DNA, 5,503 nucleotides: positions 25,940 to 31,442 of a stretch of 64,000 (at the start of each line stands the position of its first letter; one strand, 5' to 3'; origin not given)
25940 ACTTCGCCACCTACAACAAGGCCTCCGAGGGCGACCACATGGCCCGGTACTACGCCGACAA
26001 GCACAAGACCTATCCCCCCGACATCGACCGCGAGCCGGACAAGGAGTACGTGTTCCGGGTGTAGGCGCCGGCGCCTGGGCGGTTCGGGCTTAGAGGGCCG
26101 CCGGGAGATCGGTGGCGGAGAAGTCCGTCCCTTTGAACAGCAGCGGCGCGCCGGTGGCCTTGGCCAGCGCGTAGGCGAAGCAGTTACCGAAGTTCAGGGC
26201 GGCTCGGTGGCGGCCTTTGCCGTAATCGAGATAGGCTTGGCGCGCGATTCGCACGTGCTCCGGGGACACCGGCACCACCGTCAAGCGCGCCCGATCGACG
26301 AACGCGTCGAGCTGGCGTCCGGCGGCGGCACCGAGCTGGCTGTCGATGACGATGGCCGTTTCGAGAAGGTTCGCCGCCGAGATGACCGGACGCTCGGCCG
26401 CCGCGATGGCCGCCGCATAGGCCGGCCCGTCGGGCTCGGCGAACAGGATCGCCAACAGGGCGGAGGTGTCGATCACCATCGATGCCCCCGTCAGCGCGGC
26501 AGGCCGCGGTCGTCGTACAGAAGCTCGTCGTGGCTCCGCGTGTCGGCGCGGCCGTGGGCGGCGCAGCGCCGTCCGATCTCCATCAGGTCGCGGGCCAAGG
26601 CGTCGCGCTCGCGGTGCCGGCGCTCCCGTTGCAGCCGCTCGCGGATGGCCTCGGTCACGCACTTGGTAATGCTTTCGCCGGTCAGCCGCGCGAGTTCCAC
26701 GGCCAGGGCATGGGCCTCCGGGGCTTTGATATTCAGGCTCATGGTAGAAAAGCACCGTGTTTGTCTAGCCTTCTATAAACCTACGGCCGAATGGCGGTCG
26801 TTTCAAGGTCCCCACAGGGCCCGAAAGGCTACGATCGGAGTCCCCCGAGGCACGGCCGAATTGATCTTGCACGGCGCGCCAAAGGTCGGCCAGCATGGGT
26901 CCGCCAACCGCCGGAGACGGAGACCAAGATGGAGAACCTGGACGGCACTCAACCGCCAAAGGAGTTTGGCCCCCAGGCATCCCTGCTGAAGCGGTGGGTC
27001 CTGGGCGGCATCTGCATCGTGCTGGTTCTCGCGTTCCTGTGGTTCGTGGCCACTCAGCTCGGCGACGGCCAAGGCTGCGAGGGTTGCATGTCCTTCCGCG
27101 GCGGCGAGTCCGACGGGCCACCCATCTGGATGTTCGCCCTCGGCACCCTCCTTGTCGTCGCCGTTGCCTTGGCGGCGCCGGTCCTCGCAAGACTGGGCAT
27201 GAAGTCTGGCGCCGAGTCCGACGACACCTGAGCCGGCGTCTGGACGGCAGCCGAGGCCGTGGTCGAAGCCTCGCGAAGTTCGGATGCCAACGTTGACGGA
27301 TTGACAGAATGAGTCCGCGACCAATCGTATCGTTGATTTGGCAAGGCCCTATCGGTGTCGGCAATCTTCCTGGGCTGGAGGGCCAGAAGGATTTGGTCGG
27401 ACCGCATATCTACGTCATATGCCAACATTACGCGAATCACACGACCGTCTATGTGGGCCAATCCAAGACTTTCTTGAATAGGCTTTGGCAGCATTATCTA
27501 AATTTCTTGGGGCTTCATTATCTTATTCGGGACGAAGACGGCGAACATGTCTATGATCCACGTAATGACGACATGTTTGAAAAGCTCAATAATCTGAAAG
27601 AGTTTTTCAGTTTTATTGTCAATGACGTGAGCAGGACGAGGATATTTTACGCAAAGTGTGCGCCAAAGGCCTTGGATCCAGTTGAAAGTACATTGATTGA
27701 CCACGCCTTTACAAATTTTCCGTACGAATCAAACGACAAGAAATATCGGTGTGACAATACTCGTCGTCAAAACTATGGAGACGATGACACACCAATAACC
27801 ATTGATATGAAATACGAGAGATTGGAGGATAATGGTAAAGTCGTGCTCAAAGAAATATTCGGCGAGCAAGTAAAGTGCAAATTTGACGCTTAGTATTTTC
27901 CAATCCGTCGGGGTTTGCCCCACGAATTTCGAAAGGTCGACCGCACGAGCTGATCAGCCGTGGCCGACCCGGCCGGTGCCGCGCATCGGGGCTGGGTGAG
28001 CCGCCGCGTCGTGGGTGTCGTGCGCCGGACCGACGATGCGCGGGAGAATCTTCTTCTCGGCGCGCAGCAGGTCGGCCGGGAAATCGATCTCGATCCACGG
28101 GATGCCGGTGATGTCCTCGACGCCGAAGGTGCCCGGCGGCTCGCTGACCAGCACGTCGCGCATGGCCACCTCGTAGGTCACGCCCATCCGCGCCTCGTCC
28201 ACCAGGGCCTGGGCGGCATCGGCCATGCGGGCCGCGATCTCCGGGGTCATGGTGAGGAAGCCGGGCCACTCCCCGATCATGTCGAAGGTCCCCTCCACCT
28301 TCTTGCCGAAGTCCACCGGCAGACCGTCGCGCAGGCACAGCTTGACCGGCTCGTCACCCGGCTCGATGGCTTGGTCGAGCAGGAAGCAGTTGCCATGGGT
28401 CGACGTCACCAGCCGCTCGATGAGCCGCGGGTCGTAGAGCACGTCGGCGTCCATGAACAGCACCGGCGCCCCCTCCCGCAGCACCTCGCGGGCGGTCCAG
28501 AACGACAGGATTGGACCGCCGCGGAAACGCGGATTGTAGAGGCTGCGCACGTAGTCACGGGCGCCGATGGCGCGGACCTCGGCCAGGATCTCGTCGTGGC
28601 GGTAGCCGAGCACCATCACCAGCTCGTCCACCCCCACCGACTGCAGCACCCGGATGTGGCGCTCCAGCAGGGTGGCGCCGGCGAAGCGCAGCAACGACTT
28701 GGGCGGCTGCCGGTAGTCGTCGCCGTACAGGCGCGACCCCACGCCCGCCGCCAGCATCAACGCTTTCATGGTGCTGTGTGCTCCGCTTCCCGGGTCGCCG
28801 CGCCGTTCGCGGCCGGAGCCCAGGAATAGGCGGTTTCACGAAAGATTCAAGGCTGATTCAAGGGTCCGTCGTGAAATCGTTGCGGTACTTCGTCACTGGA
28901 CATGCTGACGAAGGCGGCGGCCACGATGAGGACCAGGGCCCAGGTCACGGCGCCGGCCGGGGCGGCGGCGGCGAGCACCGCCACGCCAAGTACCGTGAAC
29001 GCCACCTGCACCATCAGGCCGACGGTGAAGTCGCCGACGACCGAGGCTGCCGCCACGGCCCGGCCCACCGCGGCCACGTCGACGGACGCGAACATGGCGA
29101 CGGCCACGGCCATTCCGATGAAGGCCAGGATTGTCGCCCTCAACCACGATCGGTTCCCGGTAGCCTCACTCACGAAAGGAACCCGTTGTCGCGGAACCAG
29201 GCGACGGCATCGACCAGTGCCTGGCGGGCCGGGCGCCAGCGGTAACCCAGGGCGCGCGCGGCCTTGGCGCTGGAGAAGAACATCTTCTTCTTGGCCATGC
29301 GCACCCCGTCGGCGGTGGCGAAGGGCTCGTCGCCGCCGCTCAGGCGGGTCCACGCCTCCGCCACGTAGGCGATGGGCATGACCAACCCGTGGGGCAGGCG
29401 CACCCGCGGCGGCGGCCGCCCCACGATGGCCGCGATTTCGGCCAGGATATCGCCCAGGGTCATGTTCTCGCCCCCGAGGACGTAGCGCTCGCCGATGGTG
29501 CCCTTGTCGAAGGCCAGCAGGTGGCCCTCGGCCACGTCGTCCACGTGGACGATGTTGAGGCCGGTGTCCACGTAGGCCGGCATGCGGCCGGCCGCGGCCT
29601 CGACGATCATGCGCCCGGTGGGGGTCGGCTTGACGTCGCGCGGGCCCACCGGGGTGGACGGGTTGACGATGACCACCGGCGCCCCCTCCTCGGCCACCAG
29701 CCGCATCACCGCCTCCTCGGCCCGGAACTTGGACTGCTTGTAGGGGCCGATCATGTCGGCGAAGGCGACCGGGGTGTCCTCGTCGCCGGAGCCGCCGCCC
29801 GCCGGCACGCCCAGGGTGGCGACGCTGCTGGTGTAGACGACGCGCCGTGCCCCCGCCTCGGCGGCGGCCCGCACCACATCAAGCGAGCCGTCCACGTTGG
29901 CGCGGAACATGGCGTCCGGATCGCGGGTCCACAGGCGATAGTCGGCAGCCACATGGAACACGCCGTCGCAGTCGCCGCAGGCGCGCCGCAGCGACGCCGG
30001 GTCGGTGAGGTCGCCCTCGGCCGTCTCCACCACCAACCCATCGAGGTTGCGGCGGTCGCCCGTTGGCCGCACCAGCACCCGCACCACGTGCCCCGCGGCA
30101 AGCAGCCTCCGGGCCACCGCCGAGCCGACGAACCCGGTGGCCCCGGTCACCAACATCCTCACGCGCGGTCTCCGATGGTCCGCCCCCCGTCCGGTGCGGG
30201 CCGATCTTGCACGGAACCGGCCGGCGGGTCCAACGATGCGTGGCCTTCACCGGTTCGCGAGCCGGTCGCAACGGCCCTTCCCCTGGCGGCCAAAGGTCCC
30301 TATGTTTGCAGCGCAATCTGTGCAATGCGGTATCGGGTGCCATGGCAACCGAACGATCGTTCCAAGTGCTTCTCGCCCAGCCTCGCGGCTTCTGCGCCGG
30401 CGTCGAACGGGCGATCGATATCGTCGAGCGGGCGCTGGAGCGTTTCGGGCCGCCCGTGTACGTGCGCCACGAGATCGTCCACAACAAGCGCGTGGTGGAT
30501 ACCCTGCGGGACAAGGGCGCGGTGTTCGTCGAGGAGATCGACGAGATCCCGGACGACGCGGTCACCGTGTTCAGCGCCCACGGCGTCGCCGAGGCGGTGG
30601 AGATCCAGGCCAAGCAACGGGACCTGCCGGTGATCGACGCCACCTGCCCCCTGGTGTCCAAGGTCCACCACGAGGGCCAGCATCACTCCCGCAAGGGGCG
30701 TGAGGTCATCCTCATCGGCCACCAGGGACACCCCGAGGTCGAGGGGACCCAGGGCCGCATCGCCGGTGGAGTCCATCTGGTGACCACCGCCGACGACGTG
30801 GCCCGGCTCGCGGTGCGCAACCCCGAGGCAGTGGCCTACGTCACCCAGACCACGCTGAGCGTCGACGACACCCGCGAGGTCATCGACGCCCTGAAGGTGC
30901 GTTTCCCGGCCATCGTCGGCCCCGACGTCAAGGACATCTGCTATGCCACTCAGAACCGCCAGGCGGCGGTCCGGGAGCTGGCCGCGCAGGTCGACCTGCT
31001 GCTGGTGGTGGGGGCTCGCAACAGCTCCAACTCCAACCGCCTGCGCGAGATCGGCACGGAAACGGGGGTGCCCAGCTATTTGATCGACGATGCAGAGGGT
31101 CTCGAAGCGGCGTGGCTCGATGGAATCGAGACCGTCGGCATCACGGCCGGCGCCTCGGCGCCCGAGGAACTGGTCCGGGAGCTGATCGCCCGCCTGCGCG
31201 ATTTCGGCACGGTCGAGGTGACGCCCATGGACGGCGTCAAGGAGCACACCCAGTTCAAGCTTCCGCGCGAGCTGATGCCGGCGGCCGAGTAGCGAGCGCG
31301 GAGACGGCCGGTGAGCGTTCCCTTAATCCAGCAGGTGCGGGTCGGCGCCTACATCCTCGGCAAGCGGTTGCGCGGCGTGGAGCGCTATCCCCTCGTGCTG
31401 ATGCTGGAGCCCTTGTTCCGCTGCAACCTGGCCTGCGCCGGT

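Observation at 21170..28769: Phosphonate head-group biosynthesis/transfer module embedded inside the hopanoid (hpn) supercluster: candidate phosphono-hopanoid or hopanoid-linked phosphonolipid pathway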

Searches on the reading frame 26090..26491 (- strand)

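Call 6: search_protein_families(library=pfam, proteins=[window:26090-26491:-], max_evalue=0.01)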
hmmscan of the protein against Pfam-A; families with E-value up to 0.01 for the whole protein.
window:26090-26491:- (133 aa): 1 family
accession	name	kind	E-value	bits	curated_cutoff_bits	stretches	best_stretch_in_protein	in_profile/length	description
PF01850.27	PIN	-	4.8e-18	66.4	23.6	1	5-128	1-118/120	PIN domain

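Call 7: search_protein_families(library=ncbifam, proteins=[window:26090-26491:-], max_evalue=0.01)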
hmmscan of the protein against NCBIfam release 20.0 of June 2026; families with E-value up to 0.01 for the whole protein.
window:26090-26491:- (133 aa): 0 families

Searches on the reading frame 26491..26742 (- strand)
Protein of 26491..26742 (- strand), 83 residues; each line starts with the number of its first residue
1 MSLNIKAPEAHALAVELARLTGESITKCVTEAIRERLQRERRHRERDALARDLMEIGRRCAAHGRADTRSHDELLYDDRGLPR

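Call 6: search_protein_families(library=pfam, proteins=[window:26491-26742:-], max_evalue=0.01)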
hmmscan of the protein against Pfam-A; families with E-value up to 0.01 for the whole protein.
window:26491-26742:- (83 aa): 1 family
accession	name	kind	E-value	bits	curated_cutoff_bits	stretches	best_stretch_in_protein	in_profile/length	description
PF07704.17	PSK_trans_fac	-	2e-26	93.2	28.3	1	1-82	1-82/82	Rv0623-like transcription factor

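Call 7: search_protein_families(library=ncbifam, proteins=[window:26491-26742:-], max_evalue=0.01)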
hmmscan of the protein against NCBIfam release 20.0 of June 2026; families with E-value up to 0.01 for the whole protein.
window:26491-26742:- (83 aa): 0 families

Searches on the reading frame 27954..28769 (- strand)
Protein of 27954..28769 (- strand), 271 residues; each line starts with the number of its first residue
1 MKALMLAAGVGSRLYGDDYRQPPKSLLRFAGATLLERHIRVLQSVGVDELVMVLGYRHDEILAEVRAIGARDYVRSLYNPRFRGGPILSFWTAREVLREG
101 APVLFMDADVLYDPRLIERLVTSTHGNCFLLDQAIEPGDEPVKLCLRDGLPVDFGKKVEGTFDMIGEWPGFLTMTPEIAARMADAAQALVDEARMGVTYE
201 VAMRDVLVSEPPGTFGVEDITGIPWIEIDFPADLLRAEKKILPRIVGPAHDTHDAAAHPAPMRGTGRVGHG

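Call 6: search_protein_families(library=pfam, proteins=[window:27954-28769:-], max_evalue=0.01)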
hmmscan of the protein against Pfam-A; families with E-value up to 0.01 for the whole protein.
window:27954-28769:- (271 aa): 3 families
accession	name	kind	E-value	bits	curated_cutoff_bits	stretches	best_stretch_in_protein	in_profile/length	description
PF12804.13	NTP_transf_3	-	3.1e-15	57.1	27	1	3-124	1-111/160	MobA-like NTP transferase domain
PF00483.29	NTP_transferase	-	9.2e-06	25.8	21.2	1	2-116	1-117/245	Nucleotidyl transferase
PF01128.25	IspD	-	0.0057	16.9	27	1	2-54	2-51/221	2-C-methyl-D-erythritol 4-phosphate cytidylyltransferase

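Call 7: search_protein_families(library=ncbifam, proteins=[window:27954-28769:-], max_evalue=0.01)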
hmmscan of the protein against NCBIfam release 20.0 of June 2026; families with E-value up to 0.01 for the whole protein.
window:27954-28769:- (271 aa): 19 families
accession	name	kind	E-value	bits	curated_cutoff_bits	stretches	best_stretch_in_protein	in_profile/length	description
NF041135.1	IPPtranDIPPsyn_Thcocales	equivalog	2.8e-18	66.1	580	1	1-245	1-221/419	bifunctional L-myo-inositol-1-phosphate cytidylyltransferase/CDP-L-myo-inositol myo-inositolphosphotransferase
TIGR03992.1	Arch_glmU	subfamily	1.7e-11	43.6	292.1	1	1-134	1-130/393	bifunctional sugar-1-phosphate nucleotidylyltransferase/acetyltransferase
NF045665.1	NTPtran_DVU1551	equivalog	2.7e-10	39.8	315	1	2-105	2-95/359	DVU_1551 family NTP transferase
NF038362.1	Sden_1164_fam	equivalog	3.9e-10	39.7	300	1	3-192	4-202/266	Sden_1164 family protein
NF041313.1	UDPGP_AglF_Halo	equivalog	4e-10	39.5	400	1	1-63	1-62/234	UTP--glucose-1-phosphate uridylyltransferase AglF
TIGR03310.1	matur_MocA_YgfJ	equivalog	1.4e-08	35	186.45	1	3-121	2-112/188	molybdenum cofactor cytidylyltransferase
NF045761.1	NAMPUrTaseMurU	equivalog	1e-07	32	250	1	1-65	1-64/226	N-acetylmuramate alpha-1-phosphate uridylyltransferase MurU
NF045782.1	NicBOxredNboR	equivalog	2e-06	27.6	260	1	3-104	11-103/206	nicotine blue oxidoreductase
NF010932.0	PRK14352.1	equivalog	1.7e-05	23.7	611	1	3-69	9-71/488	bifunctional UDP-N-acetylglucosamine diphosphorylase/glucosamine-1-phosphate N-acetyltransferase GlmU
TIGR01208.1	rmlA_long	equivalog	2e-05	23.7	320.25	1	2-73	1-72/353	glucose-1-phosphate thymidylyltransferase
TIGR01173.1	glmU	equivalog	2e-05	23.6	366.85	1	1-68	1-64/452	bifunctional UDP-N-acetylglucosamine diphosphorylase/glucosamine-1-phosphate N-acetyltransferase GlmU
NF053639.1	Mfer334_fam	equivalog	4.3e-05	23.5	260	1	3-75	2-77/209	pseudomurein biosynthesis protein PmurB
NF010933.0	PRK14353.1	equivalog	0.0001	21.1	505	1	3-71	8-72/453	bifunctional UDP-N-acetylglucosamine diphosphorylase/glucosamine-1-phosphate N-acetyltransferase GlmU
NF041173.1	Sug_nt_acttase_Thmprot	equivalog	0.00011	21.2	600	1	1-136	1-131/405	bifunctional sugar-1-phosphate nucleotidylyltransferase/acetyltransferase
NF010940.0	PRK14360.1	equivalog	0.00019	20.1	602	1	5-74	6-71/452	bifunctional UDP-N-acetylglucosamine diphosphorylase/glucosamine-1-phosphate N-acetyltransferase GlmU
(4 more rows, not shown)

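Call 53: search_solved_structures(query=window:27954-28769:-, max_evalue=0.001)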
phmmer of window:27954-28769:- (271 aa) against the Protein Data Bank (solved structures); distinct sequences matched with E-value up to 0.001: 12.
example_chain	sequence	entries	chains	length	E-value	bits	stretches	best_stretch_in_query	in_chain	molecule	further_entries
6pd1_A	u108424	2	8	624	1.2e-07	34.8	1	2-247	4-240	Nucleotidyl transferase/aminotransferase, class V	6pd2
3cmu_A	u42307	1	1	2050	1.2e-06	31.5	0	75-145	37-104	Protein recA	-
3cmt_A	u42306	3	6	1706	1.7e-05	27.7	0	75-145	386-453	Protein recA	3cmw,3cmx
8yre_D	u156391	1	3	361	1.9e-05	27.5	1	1-127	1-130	Mannose-1-phosphate guanylyltransferase 1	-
7x8j_A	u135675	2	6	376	2.1e-05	27.4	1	1-127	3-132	Mannose-1-phosphate guanylyltransferase 1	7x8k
8hhd_A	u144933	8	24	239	3e-05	26.9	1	1-111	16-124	Nucleotidyl transferase | N-acetylmuramate alpha-1-phosphate uridylyltransferase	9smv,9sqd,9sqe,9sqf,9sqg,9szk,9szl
7d72_K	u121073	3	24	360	3.4e-05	26.7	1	1-146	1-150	Mannose-1-phosphate guanyltransferase beta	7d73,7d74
4y7t_A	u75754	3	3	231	4.6e-05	26.3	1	1-113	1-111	Nucleotidyl transferase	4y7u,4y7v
3cmv_A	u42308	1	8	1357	0.00024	23.9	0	75-145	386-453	Protein recA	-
1jyk_A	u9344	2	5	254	0.00024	23.9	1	1-109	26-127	CTP:phosphocholine Cytidylyltransferase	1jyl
2xme_A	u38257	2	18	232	0.00047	23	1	1-178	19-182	CTP-INOSITOL-1-PHOSPHATE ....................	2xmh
6plj_A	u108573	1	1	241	0.00077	22.3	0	2-66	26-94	nucleotidyl transferase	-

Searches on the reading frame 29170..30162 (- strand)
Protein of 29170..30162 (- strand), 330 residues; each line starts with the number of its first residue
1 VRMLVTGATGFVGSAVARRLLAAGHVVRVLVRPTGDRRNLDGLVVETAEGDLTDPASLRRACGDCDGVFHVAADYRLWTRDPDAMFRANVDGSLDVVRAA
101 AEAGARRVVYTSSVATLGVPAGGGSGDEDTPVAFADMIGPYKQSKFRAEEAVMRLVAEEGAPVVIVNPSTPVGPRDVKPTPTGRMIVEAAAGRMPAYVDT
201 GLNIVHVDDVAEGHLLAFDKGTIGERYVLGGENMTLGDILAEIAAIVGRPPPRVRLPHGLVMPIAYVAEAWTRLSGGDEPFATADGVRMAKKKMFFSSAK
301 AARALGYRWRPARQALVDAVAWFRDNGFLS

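Call 6: search_protein_families(library=pfam, proteins=[window:29170-30162:-], max_evalue=0.01)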
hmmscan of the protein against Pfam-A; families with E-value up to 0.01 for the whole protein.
window:29170-30162:- (330 aa): 11 families
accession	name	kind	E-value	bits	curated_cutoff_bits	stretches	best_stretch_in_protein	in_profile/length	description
PF01370.27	Epimerase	-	3.5e-40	138.4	20.9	1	3-230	1-240/240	NAD dependent epimerase/dehydratase family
PF01073.25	3Beta_HSD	-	2.1e-19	70.1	22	1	4-217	1-228/280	3-beta hydroxysteroid dehydrogenase/isomerase family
PF13460.12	NAD_binding_10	-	1.4e-17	64.6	27.2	1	7-169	1-144/184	NAD(P)H-binding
PF07993.18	NAD_binding_4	-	1.7e-17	63.9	20.1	2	55-178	79-210/258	Male sterility protein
PF16363.11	GDP_Man_Dehyd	-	4.1e-17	63.1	27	1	4-242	1-261/332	GDP-mannose 4,6 dehydratase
PF05368.20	NmrA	-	7.3e-14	52.5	27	1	3-113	5-107/298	NmrA-like family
PF04321.23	RmlD_sub_bind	-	6.6e-08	32.4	27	1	1-154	1-138/287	RmlD substrate binding domain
PF02719.21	Polysacc_synt_2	-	2.2e-06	27.5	20.2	1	4-113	2-128/293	Polysaccharide biosynthesis protein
PF08659.16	KR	-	0.0029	18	22.6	0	3-117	3-140/180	KR domain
PF03435.24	Sacchrp_dh_NADP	-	0.0045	17.8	25.1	0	4-75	2-79/129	Saccharopine dehydrogenase NADP binding domain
PF00106.31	adh_short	-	0.0081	16.1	26.6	0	3-99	3-118/195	short chain dehydrogenase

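Call 7: search_protein_families(library=ncbifam, proteins=[window:29170-30162:-], max_evalue=0.01)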
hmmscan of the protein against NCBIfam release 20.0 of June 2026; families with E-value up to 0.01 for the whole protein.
window:29170-30162:- (330 aa): 36 families (the best 25 are shown)
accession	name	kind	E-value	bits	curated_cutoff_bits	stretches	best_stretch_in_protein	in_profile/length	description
TIGR03466.1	HpnA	hypoth_equivalog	2.4e-150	499.9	367.65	1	1-328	1-326/327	hopanoid-associated sugar epimerase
NF052578.1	StrlDmthSdmBMthl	equivalog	7.8e-67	226.4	600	1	1-328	1-327/328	sterol demethylase protein SdmB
NF042422.1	oxyalk_red_OleD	equivalog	1.9e-35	122.8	580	1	1-309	1-313/329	2-alkyl-3-oxoalkanoate reductase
NF042423.1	oxyalk_red_Shew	equivalog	1.2e-32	113.3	580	1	2-308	10-319/331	2-alkyl-3-oxoalkanoate reductase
TIGR04180.1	EDH_00030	hypoth_equivalog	3.9e-20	72.1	475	1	3-248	1-257/297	NAD-dependent 4,6-dehydratase LegB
NF058621.1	DiazavRedAvaA7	equivalog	2.6e-17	63.4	400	1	1-254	1-255/304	3-diazoavenalumate denitrifying reductase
NF005539.0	PRK07201.1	equivalog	3.4e-17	62.4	549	1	1-174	1-180/657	SDR family oxidoreductase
TIGR01179.1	galE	equivalog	1.2e-16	60.4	262.3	1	3-155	2-159/332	UDP-glucose 4-epimerase GalE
TIGR01746.1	Thioester-redct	subfamily_domain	3.1e-16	59.6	213.35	1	59-169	83-193/371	thioester reductase domain-containing protein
NF004520.0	PRK05865.1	equivalog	6.1e-15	54.2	1509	1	1-250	1-201/854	sugar epimerase family protein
TIGR01181.1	dTDP_gluc_dehyt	equivalog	4.7e-13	48.9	365.1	1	2-249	1-263/321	dTDP-glucose 4,6-dehydratase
NF041293.1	G6PDh_Azf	equivalog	2.6e-12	46.7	400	1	3-117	5-119/252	NAD-dependent glucose-6-phosphate dehydrogenase Azf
TIGR02197.1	heptose_epim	equivalog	4.1e-10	39.3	274.6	1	3-159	1-156/316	ADP-glyceromanno-heptose 6-epimerase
NF043036.1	ErythonDh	equivalog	6.8e-10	38.7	325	1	1-119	1-131/321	D-erythronate dehydrogenase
NF007582.0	PRK10217.1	equivalog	1.5e-08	34.1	698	1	2-234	3-256/355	dTDP-glucose 4,6-dehydratase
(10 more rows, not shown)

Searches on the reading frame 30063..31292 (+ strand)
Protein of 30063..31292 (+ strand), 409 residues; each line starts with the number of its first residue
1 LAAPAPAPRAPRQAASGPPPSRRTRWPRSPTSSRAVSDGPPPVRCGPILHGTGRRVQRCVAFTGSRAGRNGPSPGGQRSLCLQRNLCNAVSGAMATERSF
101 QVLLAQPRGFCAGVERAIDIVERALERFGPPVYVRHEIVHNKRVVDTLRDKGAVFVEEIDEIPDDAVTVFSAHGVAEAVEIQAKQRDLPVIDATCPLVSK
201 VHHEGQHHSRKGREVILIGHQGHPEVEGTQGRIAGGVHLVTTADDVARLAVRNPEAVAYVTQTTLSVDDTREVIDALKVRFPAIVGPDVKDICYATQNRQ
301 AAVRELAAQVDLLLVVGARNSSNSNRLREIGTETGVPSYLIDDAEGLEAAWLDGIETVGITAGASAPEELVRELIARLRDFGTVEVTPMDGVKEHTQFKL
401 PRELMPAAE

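Call 10: search_protein_families(library=ncbifam, proteins=[window:30063-31292:+], max_evalue=0.00001)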
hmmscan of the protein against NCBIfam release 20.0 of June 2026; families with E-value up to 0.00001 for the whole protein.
window:30063-31292:+ (409 aa): 8 families
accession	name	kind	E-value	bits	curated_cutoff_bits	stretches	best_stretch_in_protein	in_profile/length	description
NF002188.0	PRK01045.1-2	equivalog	7.8e-149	494.9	420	1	101-405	2-308/315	4-hydroxy-3-methylbut-2-enyl diphosphate reductase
NF002190.0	PRK01045.1-4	subfamily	3.3e-135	450.1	389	1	97-405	4-316/321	4-hydroxy-3-methylbut-2-enyl diphosphate reductase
NF002189.0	PRK01045.1-3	equivalog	1.1e-126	422.2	444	1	95-406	9-321/326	4-hydroxy-3-methylbut-2-enyl diphosphate reductase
TIGR00216.1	ispH_lytB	equivalog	2.3e-98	328.9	187.85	1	102-380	2-281/282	4-hydroxy-3-methylbut-2-enyl diphosphate reductase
NF000907.0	PRK00087.1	equivalog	1.9e-73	247.8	624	1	101-385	2-282/671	bifunctional 4-hydroxy-3-methylbut-2-enyl diphosphate reductase/30S ribosomal protein S1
NF002187.0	PRK01045.1-1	equivalog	2.4e-73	246.7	276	1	101-381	2-278/282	4-hydroxy-3-methylbut-2-enyl diphosphate reductase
NF009024.0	PRK12360.1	equivalog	6.7e-61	206.1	387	1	101-379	2-279/281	4-hydroxy-3-methylbut-2-enyl diphosphate reductase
NF009911.0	PRK13371.1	equivalog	2.9e-39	135.3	440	2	99-242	54-196/405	4-hydroxy-3-methylbut-2-enyl diphosphate reductase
